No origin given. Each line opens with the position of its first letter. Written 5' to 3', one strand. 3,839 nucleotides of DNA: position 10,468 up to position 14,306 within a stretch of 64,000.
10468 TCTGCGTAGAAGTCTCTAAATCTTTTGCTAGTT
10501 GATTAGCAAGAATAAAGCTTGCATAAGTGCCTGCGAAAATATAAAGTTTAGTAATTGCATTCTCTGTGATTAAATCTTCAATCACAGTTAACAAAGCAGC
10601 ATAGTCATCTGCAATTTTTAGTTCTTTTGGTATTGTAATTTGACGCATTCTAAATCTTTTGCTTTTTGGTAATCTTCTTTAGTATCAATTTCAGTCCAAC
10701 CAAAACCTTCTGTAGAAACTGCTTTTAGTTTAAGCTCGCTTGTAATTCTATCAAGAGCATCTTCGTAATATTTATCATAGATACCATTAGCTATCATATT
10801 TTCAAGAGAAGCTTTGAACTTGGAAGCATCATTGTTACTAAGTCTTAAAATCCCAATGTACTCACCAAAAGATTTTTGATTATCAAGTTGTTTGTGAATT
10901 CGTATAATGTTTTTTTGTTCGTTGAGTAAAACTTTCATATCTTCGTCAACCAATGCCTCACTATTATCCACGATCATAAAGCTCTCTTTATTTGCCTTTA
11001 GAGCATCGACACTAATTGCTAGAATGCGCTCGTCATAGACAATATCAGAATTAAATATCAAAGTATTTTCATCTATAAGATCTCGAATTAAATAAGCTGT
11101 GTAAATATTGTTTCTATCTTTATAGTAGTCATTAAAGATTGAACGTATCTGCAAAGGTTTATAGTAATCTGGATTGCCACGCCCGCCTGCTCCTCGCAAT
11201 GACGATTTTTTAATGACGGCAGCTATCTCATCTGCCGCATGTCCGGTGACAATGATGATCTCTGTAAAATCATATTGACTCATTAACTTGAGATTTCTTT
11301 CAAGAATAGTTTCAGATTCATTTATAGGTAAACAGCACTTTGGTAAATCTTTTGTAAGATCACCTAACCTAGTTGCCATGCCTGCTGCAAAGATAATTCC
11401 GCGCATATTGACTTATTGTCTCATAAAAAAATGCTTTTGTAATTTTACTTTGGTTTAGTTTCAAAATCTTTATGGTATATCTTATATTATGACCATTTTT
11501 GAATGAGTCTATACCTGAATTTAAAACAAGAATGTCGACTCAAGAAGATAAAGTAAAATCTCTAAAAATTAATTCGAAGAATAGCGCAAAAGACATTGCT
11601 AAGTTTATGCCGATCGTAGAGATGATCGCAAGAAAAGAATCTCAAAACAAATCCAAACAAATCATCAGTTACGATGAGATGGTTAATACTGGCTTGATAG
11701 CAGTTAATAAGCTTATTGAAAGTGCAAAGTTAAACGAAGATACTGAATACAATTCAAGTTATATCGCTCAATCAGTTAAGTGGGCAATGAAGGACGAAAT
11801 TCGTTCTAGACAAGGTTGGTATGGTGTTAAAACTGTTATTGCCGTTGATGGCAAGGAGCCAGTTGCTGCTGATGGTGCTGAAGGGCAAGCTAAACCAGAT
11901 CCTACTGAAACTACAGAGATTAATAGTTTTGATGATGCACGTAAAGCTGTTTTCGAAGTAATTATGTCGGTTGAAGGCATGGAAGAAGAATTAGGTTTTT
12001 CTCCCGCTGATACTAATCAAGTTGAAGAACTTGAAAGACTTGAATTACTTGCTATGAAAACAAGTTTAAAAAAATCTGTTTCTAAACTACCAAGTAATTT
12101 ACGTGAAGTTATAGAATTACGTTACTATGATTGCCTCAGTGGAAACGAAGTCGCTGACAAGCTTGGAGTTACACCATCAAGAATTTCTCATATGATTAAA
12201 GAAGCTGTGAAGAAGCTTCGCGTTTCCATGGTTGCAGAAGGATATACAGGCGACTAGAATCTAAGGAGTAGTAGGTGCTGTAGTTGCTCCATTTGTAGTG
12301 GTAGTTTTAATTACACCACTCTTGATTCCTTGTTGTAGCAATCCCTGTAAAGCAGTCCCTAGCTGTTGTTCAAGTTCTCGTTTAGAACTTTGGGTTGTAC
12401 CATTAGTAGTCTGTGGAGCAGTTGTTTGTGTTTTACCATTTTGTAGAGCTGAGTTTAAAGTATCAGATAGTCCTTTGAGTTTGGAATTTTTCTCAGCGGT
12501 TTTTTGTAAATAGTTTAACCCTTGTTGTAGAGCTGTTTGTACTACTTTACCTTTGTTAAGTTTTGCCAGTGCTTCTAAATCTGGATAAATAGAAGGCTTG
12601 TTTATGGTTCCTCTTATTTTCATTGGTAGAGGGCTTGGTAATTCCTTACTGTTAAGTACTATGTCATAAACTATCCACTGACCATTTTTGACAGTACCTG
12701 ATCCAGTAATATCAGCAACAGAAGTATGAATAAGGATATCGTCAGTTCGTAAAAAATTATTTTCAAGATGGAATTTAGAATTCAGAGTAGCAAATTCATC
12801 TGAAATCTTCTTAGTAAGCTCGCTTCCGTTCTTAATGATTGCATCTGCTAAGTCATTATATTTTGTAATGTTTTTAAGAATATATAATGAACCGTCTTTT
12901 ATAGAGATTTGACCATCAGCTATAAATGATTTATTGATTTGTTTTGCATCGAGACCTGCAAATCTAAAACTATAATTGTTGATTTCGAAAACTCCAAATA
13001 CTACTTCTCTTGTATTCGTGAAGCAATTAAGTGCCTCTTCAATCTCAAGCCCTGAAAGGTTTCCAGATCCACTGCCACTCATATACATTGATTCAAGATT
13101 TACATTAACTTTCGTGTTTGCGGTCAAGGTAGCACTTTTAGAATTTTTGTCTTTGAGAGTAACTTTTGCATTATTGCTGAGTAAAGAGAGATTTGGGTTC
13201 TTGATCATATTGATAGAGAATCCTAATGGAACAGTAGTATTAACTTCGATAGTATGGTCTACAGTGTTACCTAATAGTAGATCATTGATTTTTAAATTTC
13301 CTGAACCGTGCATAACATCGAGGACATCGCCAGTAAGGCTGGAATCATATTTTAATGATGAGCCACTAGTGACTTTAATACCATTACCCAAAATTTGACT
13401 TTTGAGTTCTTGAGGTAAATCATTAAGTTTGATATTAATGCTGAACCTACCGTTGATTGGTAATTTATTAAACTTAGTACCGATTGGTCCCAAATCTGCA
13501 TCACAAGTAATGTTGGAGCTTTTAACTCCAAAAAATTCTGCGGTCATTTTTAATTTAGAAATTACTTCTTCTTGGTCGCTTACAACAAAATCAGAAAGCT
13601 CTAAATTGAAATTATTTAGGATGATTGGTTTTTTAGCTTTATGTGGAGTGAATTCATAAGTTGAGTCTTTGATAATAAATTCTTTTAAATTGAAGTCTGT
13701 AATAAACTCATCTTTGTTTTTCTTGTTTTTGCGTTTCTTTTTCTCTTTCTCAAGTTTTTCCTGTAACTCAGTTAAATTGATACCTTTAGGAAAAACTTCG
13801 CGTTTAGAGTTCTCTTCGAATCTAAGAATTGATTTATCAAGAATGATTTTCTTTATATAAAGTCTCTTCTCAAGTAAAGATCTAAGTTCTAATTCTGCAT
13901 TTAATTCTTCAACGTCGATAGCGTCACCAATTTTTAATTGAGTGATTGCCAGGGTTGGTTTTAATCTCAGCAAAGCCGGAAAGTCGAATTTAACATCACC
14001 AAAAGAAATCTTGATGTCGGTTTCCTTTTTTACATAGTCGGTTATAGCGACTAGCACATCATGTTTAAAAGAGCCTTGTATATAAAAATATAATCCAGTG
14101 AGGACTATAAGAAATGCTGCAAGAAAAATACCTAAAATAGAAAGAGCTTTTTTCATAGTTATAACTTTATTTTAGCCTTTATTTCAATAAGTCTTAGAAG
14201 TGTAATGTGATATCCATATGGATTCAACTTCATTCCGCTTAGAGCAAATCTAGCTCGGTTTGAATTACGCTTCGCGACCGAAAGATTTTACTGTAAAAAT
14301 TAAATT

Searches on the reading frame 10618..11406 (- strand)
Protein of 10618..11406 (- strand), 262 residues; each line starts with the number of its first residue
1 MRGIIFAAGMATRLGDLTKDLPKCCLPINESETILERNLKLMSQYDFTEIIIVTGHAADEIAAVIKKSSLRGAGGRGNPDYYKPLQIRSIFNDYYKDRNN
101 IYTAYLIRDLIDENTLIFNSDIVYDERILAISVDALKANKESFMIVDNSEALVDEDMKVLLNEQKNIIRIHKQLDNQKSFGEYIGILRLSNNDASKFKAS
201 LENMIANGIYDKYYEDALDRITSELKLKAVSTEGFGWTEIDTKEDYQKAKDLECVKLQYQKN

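Call 8: search_protein_families(library=pfam, proteins=[window:10618-11406:-], max_evalue=0.001)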
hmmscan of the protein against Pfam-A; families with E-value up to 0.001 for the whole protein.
window:10618-11406:- (262 aa): 2 families
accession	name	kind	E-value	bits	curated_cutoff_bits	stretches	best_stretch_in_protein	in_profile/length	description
PF00483.29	NTP_transferase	-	6.2e-10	39.5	21.2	1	3-149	2-141/245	Nucleotidyl transferase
PF12804.13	NTP_transf_3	-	3.9e-07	30.8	27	1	3-66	1-56/160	MobA-like NTP transferase domain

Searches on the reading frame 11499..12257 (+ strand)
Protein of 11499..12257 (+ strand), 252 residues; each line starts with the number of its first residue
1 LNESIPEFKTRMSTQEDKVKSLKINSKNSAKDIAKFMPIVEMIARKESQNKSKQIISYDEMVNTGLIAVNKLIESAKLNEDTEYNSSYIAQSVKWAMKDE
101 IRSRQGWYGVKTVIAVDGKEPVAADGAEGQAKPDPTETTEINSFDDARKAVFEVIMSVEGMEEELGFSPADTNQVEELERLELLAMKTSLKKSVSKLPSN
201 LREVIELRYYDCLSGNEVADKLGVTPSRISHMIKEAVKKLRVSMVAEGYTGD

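Call 21: search_protein_families(library=pfam, proteins=[window:11499-12257:+], max_evalue=0.001)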
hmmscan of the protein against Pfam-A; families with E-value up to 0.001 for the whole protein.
window:11499-12257:+ (252 aa): 3 families
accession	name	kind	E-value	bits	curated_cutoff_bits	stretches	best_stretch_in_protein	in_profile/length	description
PF04545.22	Sigma70_r4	-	3.2e-10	39.8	24.1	1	195-241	3-49/50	Sigma-70, region 4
PF08281.18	Sigma70_r4_2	-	3.8e-09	36.5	25.7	1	190-240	4-54/54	Sigma-70, region 4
PF07638.17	Sigma70_ECF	-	0.00062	20.1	21.1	0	173-234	113-173/185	ECF sigma factor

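Call 110: search_protein_families(library=ncbifam, proteins=[window:11499-12257:+], max_evalue=0.01)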
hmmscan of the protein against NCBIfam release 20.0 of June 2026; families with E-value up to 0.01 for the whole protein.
window:11499-12257:+ (252 aa): 56 families (the best 25 are shown)
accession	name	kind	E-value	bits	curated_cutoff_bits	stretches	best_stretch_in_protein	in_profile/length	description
TIGR02479.1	FliA_WhiG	subfamily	3.4e-20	72.7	189.6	2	168-244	147-223/224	FliA/WhiG family RNA polymerase sigma factor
NF005413.0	PRK06986.1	subfamily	1.5e-16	61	201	2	155-245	145-237/241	RNA polymerase sigma factor FliA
TIGR02937.1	sigma70-ECF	superfamily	2.5e-16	59.8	42.9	1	33-242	7-163/165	sigma-70 family RNA polymerase sigma factor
NF004935.0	PRK06288.1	equivalog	3.6e-13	49.8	343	1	178-244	196-262/270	RNA polymerase sigma factor WhiG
TIGR02985.1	Sig70_bacteroi1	subfamily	1.3e-10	41.8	126.4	1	169-243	85-161/162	RNA polymerase sigma-70 factor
TIGR02984.1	Sig-70_plancto1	subfamily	2.4e-08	33.8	183.75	1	187-243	131-187/189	RNA polymerase sigma-70 factor, Planctomycetaceae-specific subfamily 1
TIGR02980.1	SigBFG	subfamily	2.5e-08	33.9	234.35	1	177-243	159-225/227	SigB/SigF/SigG family RNA polymerase sigma factor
NF009172.0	PRK12519.1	subfamily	2.8e-08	33.5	222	1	171-244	116-189/194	RNA polymerase sigma factor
NF009091.0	PRK12427.1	equivalog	1.2e-07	31.6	339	1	169-242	158-229/233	FliA/WhiG family RNA polymerase sigma factor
TIGR02952.1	Sig70_famx2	equivalog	1.3e-06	28.5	206.45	1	179-244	105-170/170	ECF subfamily RNA polymerase sigma factor, BldN family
TIGR02983.1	SigE-fam_strep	subfamily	1.3e-06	28.4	141.55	1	185-244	99-158/162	SigE family RNA polymerase sigma factor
NF005809.0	PRK07670.1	equivalog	1.9e-06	27.6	326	1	169-243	175-249/255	FliA/WhiG family RNA polymerase sigma factor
NF005514.0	PRK07122.1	subfamily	1.9e-06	27.3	372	1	180-243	199-262/264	RNA polymerase sigma factor SigF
NF009179.0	PRK12527.1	equivalog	2.5e-06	27.6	162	1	145-244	59-153/159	RNA polymerase sigma factor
TIGR02394.1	rpoS_proteo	equivalog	2.8e-06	27.1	378.7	1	138-251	166-281/285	RNA polymerase sigma factor RpoS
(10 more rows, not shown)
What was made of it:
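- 11499..12257 (+): Divergent FliA/WhiG-like sigma factor, a candidate regulator of the shared element (inference only). Its best NCBIfam match is TIGR02479 FliA_WhiG, E 3e-20 but below the curated cut-off (call 110).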

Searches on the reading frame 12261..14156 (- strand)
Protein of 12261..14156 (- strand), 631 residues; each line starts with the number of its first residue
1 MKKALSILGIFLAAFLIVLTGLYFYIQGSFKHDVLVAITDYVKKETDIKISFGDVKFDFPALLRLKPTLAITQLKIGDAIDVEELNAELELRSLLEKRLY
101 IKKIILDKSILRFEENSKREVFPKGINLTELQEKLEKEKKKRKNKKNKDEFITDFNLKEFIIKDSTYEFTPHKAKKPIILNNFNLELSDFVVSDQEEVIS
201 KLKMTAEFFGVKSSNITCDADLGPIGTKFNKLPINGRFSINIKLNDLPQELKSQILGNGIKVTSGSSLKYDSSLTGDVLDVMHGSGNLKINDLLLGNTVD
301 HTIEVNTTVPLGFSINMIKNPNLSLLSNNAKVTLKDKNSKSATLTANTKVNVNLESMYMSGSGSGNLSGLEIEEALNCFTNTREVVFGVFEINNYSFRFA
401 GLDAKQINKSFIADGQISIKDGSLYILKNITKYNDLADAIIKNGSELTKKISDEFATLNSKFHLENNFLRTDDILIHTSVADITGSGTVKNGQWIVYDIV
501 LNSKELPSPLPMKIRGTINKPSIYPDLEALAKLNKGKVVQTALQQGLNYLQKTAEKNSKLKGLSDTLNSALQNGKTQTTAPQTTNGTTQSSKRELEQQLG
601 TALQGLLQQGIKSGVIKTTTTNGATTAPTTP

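Call 8: search_protein_families(library=pfam, proteins=[window:12261-14156:-], max_evalue=0.001)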
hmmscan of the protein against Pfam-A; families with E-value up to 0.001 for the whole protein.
window:12261-14156:- (631 aa): 0 families

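Call 36: search_protein_families(library=phrogs, proteins=[window:12261-14156:-], max_evalue=0.1)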
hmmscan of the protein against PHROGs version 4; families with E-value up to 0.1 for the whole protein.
window:12261-14156:- (631 aa): 1 family
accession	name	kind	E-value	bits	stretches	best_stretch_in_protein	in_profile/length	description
phrog_731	-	unknown function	0.04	14.2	1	124-212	102-185/227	-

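Call 37: search_protein_families(library=padloc, proteins=[window:12261-14156:-], max_evalue=0.1)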
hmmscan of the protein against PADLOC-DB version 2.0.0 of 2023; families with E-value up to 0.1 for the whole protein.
window:12261-14156:- (631 aa): 0 families
